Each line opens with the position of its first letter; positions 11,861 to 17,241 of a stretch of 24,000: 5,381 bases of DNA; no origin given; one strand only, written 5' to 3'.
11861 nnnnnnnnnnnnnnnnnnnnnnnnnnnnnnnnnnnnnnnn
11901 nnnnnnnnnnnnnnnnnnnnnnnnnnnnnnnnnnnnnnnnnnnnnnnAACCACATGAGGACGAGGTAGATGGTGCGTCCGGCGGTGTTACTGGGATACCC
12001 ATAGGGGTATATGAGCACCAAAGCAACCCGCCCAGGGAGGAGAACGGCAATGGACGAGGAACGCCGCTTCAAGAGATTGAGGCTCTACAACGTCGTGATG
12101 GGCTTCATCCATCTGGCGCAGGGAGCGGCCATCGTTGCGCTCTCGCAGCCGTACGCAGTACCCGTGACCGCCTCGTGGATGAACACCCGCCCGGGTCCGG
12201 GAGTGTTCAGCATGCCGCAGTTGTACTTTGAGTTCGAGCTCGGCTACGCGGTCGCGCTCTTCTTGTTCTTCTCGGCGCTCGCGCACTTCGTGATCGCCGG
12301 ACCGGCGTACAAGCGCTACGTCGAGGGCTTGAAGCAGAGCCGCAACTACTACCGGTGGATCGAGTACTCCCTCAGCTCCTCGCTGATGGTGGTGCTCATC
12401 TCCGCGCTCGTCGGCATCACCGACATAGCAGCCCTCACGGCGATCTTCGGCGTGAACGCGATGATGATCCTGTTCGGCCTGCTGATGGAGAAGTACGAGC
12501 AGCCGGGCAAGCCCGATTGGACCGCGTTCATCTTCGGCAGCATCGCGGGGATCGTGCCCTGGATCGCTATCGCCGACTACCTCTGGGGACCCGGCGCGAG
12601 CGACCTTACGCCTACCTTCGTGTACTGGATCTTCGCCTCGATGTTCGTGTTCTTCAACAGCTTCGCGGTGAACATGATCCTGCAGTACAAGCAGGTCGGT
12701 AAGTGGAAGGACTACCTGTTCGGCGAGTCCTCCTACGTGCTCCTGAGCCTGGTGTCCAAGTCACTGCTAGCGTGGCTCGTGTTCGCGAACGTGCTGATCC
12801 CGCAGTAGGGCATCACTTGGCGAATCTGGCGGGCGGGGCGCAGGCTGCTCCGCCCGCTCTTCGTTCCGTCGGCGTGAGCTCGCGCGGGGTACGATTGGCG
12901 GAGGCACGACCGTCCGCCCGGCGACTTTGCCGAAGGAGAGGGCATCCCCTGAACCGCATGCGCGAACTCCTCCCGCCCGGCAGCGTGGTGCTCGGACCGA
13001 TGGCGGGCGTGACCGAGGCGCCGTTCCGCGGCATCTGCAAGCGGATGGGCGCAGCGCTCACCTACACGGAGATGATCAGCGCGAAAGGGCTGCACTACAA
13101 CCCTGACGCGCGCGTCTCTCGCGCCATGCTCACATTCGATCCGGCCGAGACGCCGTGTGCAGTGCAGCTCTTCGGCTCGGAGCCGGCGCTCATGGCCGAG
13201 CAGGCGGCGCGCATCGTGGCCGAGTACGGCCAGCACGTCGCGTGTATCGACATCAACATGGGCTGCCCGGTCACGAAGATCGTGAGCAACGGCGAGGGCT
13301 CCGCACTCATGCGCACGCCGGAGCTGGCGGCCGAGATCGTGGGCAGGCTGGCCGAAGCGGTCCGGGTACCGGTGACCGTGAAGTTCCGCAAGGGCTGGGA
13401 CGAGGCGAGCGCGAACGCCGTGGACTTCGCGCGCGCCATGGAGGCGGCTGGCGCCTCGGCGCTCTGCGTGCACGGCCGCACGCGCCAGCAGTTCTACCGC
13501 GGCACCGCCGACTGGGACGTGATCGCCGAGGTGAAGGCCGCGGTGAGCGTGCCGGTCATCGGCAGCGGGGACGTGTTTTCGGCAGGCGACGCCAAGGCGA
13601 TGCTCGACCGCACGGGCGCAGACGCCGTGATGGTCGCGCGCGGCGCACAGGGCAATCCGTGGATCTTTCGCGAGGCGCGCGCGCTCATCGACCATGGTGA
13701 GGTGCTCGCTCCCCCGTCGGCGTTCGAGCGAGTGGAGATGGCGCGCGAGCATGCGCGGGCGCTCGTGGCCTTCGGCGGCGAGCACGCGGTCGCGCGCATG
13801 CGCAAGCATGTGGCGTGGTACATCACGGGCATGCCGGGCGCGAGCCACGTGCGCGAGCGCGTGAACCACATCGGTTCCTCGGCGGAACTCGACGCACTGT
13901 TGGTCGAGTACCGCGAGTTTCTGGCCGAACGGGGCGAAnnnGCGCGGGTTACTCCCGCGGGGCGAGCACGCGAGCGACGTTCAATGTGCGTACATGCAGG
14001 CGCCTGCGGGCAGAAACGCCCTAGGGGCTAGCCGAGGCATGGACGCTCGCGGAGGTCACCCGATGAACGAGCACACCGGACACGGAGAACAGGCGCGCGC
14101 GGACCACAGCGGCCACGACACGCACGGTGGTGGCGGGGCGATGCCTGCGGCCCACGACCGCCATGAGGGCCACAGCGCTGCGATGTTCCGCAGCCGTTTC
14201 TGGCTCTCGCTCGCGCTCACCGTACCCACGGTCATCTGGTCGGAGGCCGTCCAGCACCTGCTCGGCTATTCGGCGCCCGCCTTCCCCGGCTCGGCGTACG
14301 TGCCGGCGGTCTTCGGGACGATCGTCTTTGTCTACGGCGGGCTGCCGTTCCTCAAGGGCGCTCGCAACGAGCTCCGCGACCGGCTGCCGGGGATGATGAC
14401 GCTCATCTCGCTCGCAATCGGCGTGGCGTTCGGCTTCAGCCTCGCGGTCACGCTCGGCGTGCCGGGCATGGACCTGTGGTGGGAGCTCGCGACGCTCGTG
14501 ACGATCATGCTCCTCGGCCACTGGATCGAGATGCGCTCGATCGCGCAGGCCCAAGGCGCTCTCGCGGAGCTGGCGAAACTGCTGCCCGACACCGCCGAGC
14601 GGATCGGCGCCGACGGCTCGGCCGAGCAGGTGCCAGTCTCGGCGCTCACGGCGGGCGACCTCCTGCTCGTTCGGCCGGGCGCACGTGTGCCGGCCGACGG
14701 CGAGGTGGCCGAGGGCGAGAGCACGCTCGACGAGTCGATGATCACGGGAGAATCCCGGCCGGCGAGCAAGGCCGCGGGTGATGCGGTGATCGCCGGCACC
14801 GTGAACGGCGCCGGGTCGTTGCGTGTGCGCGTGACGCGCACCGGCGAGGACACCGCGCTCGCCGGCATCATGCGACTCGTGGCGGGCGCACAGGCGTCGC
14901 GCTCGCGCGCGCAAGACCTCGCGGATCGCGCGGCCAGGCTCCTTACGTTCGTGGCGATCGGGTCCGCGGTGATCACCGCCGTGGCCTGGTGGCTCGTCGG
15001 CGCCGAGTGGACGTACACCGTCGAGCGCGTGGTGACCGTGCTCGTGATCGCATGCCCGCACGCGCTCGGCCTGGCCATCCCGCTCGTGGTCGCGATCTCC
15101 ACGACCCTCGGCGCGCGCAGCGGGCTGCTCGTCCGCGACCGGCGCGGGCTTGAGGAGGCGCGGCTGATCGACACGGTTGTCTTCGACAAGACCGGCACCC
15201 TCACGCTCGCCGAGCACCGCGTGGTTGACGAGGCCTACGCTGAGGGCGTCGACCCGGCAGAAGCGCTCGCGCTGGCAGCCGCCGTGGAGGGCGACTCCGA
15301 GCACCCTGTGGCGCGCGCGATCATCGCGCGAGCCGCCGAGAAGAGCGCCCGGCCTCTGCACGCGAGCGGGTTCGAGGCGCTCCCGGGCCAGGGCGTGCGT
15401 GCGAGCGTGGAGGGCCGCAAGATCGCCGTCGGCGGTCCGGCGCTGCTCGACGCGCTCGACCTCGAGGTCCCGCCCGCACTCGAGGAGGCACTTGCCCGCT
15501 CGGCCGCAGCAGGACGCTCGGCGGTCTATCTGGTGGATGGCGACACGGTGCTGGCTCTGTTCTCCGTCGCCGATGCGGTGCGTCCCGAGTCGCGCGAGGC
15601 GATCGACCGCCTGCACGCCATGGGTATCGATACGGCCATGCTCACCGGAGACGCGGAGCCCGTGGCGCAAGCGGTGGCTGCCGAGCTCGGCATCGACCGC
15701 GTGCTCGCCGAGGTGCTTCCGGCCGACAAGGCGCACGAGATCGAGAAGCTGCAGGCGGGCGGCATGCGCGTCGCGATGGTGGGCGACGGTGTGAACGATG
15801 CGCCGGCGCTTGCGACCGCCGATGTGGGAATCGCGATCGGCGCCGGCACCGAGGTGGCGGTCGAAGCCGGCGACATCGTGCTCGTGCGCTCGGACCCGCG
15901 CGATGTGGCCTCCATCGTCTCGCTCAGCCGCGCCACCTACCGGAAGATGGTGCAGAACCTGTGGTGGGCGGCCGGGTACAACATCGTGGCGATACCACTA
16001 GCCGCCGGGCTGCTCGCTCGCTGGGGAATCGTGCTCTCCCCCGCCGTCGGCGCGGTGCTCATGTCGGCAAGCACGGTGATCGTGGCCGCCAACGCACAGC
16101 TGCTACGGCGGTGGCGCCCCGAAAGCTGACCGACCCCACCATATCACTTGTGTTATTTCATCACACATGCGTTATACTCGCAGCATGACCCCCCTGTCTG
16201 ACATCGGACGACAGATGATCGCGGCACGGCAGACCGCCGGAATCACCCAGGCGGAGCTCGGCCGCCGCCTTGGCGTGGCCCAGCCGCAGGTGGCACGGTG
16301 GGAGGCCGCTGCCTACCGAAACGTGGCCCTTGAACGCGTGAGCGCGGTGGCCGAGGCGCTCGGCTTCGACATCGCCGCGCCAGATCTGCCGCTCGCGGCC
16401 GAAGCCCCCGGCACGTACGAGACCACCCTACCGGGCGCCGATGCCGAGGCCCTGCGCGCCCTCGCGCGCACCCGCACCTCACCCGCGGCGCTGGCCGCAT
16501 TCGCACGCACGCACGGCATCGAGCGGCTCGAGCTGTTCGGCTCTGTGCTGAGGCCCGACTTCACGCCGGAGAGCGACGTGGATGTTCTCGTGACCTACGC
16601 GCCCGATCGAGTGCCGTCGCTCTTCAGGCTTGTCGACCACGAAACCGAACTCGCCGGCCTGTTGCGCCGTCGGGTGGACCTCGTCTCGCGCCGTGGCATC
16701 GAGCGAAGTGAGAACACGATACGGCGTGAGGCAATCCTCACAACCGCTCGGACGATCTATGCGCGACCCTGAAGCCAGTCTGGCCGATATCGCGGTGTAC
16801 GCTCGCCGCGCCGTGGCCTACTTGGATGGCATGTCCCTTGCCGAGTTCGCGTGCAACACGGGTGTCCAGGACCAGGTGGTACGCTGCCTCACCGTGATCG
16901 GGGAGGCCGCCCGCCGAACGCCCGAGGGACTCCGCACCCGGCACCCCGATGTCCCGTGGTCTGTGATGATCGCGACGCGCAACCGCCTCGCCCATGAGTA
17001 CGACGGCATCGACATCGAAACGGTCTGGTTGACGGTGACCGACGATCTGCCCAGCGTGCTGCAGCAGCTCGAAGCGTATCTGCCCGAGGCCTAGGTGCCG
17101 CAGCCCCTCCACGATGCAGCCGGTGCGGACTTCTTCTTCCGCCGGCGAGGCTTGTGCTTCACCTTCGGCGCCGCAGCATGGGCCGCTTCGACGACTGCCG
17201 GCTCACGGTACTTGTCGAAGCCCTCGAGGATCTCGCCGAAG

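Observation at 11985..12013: Perfect CsoR/RcnR-type palindrome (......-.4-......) sitting on the heliorhodopsin promoter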

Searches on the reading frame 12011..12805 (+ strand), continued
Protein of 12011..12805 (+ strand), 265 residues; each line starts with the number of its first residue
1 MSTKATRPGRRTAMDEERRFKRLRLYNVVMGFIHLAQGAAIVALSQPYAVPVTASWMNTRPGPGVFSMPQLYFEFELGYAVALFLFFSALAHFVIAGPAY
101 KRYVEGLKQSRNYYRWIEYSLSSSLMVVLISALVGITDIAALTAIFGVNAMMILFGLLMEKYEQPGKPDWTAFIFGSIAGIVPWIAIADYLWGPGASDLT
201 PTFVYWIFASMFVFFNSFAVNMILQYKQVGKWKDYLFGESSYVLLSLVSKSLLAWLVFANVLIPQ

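Call 82: search_protein_families(library=pfam, proteins=[L001:9424-9936:+, L015:9446-9940:+, L002:7363-7701:+, L169:387-872:+, L170:349-783:+, L169:2702-3601:-, L170:3063-3938:-, L011:220-708:+], max_evalue=0.01)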
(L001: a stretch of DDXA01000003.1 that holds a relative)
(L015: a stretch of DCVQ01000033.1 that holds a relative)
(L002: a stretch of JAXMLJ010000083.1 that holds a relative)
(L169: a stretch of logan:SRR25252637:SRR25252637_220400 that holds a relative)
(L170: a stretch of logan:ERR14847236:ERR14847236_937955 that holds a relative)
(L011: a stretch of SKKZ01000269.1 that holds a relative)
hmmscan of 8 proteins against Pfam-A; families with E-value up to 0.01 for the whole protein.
L001:9424-9936:+ (171 aa): 3 families
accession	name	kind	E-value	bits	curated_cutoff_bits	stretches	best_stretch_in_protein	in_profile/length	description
PF12802.13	MarR_2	-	1.7e-10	41.3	27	1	68-115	17-61/61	MarR family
PF01047.28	MarR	-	2.2e-09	37.5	24.6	1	70-116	14-59/59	MarR family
PF13463.12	HTH_27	-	2.3e-05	25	22.2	1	72-123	16-67/68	Winged helix DNA-binding domain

L015:9446-9940:+ (165 aa): 8 families
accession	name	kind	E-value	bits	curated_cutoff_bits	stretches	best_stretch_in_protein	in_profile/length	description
PF12802.13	MarR_2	-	4.1e-12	46.5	27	1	47-109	2-61/61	MarR family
PF01047.28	MarR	-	1.8e-10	41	24.6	1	68-110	17-59/59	MarR family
PF13463.12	HTH_27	-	1.9e-06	28.5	22.2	1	64-117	14-67/68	Winged helix DNA-binding domain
PF13412.12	HTH_24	-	0.00022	21.2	21.9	1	69-98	18-47/48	Winged helix-turn-helix DNA-binding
PF13545.12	HTH_Crp_2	-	0.00036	20.9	27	1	64-100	18-55/70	Crp-like helix-turn-helix domain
PF09339.16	HTH_IclR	-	0.00076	19.7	22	1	64-100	14-50/52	IclR helix-turn-helix domain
PF01022.26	HTH_5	-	0.007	16.7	22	0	69-97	16-44/47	Bacterial regulatory protein, arsR family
PF12840.13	HTH_20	-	0.0076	16.7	27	0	64-96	14-46/51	Helix-turn-helix domain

L002:7363-7701:+ (113 aa): 2 families
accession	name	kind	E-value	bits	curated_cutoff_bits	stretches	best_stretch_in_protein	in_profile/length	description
PF00578.27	AhpC-TSA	-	1.1e-08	35.5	26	1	1-79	45-122/124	AhpC/TSA family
PF08534.16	Redoxin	-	1.3e-08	35.2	26.6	1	3-88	50-138/148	Redoxin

L169:387-872:+ (162 aa): 0 families

L170:349-783:+ (145 aa): 0 families

L169:2702-3601:- (299 aa): 0 families

L170:3063-3938:- (291 aa): 0 families

L011:220-708:+ (163 aa): 5 families
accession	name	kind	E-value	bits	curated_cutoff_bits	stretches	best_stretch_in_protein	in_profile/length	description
PF12802.13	MarR_2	-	6.9e-13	49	27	1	44-107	1-61/61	MarR family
PF01047.28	MarR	-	6.5e-11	42.4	24.6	1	67-108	18-59/59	MarR family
PF13463.12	HTH_27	-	1.3e-05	25.9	22.2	1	68-113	20-65/68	Winged helix DNA-binding domain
PF13412.12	HTH_24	-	0.0003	20.8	21.9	1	66-94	17-45/48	Winged helix-turn-helix DNA-binding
PF13545.12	HTH_Crp_2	-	0.00079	19.8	27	1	60-99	16-56/70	Crp-like helix-turn-helix domain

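Call 84: find_encoding_contigs(protein=P0170, flank=10000, max_places=4)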
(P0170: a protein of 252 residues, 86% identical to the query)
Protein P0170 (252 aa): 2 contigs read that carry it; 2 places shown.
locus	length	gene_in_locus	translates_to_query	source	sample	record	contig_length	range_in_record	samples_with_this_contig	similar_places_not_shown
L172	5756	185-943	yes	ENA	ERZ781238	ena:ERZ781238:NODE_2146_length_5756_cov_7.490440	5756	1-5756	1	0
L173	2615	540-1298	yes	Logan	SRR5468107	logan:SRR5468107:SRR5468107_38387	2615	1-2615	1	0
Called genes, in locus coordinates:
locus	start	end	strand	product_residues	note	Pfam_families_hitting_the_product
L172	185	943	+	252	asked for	PF18761:Heliorhodopsin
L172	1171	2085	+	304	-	PF01040:UbiA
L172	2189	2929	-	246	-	PF12730:ABC2_membrane_4, PF10920:DUF2705 (weak)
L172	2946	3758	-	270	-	PF12730:ABC2_membrane_4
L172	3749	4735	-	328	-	PF00005:ABC_tran, PF13304:AAA_21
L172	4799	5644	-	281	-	PF00672:HAMP (weak), PF00512:HisKA, PF02518:HATPase_c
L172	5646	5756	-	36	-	?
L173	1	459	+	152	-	?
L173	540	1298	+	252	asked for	PF18761:Heliorhodopsin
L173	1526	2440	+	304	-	PF01040:UbiA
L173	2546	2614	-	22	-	?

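Call 85: find_encoding_contigs(protein=P0169, flank=10000, max_places=4)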
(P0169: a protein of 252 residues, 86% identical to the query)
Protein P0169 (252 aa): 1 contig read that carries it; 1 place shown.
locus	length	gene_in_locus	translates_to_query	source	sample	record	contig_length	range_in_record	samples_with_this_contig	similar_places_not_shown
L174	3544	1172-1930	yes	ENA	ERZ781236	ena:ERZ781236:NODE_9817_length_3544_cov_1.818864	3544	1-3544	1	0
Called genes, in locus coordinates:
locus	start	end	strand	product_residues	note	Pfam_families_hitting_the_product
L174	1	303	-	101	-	?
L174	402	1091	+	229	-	PF03458:Gly_transporter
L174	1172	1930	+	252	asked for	PF18761:Heliorhodopsin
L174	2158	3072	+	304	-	PF01040:UbiA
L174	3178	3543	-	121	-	?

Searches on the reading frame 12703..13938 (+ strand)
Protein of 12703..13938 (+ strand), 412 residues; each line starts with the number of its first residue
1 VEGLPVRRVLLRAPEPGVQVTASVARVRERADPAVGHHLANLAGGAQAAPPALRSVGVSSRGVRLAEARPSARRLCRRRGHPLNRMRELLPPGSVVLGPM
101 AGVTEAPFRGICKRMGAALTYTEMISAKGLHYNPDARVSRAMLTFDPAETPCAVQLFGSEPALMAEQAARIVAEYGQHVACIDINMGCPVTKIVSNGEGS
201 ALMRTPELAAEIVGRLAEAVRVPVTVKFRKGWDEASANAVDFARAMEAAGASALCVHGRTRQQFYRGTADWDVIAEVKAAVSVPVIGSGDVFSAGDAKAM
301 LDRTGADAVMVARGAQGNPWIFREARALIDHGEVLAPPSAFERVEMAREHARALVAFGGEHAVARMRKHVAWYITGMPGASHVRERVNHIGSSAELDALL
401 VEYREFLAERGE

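Call 6: search_protein_families(library=pfam, proteins=[window:12703-13938:+], max_evalue=0.01)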
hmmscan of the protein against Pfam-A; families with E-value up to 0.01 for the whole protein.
window:12703-13938:+ (412 aa): 5 families
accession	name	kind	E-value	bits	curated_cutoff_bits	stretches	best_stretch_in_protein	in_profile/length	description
PF01207.24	Dus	-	1.8e-92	310.2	20.4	1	97-400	2-302/311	Dihydrouridine synthase (Dus)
PF01180.27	DHO_dh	-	8.6e-07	28.9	27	0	154-228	95-164/291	Dihydroorotate dehydrogenase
PF03060.21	NMO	-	2.6e-05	24.2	28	1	236-312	142-222/331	Nitronate monooxygenase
PF00977.27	His_biosynth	-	3.8e-05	23.7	23.6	1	199-313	102-220/228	Histidine biosynthesis protein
PF13714.12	PEP_mutase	-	0.00034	20.7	31.5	1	207-293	55-149/240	Phosphoenolpyruvate phosphomutase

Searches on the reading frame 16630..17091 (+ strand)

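Call 6: search_protein_families(library=pfam, proteins=[window:16630-17091:+], max_evalue=0.01)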
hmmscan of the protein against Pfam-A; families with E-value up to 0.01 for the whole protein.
window:16630-17091:+ (154 aa): 1 family
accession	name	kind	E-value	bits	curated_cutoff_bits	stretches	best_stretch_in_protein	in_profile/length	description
PF01934.22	HepT-like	-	2e-21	76.3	23.5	1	56-149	3-119/120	Ribonuclease HepT-like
